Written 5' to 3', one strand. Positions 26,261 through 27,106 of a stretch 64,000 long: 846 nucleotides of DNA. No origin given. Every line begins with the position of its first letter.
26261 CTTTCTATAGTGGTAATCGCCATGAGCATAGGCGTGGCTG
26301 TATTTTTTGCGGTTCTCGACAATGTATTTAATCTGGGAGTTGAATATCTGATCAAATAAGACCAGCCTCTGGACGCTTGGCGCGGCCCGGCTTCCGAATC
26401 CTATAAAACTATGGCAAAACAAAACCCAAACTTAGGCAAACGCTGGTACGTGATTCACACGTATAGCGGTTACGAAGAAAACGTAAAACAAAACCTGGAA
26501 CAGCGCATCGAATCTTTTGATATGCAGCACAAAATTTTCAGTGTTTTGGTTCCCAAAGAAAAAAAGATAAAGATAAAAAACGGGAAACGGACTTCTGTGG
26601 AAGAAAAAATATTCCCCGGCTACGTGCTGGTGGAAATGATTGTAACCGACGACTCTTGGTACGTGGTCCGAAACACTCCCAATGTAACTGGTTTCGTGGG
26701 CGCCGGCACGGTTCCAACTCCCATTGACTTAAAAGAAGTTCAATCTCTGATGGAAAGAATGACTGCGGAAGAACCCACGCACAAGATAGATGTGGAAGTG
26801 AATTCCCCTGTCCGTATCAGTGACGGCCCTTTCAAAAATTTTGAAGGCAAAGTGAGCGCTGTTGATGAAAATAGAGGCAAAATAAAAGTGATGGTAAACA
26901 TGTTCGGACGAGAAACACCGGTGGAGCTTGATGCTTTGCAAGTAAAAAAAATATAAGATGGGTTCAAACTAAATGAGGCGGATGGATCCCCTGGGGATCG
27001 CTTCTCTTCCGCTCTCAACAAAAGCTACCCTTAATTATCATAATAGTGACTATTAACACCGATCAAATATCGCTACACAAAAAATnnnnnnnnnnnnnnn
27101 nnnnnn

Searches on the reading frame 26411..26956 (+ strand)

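Call 47: search_protein_families(library=pfam, proteins=[window:26411-26956:+], max_evalue=0.001)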
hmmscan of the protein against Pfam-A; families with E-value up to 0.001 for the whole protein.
window:26411-26956:+ (181 aa): 4 families
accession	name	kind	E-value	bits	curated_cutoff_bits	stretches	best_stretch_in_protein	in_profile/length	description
PF02357.24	NusG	-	1.9e-30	105.6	22.2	1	10-113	1-92/93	Transcription termination factor nusG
PF00467.35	KOW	-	4.7e-05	23.5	22.3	1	134-160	5-31/32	KOW motif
PF23284.2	KOW2_Spt5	-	0.00046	20.4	28.9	0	134-180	5-49/50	Transcription elongation factor SPT5, second KOW domain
PF03439.18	Spt5-NGN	-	0.0007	19.9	22.4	0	13-112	3-82/84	Early transcription elongation factor of RNA pol II, NGN section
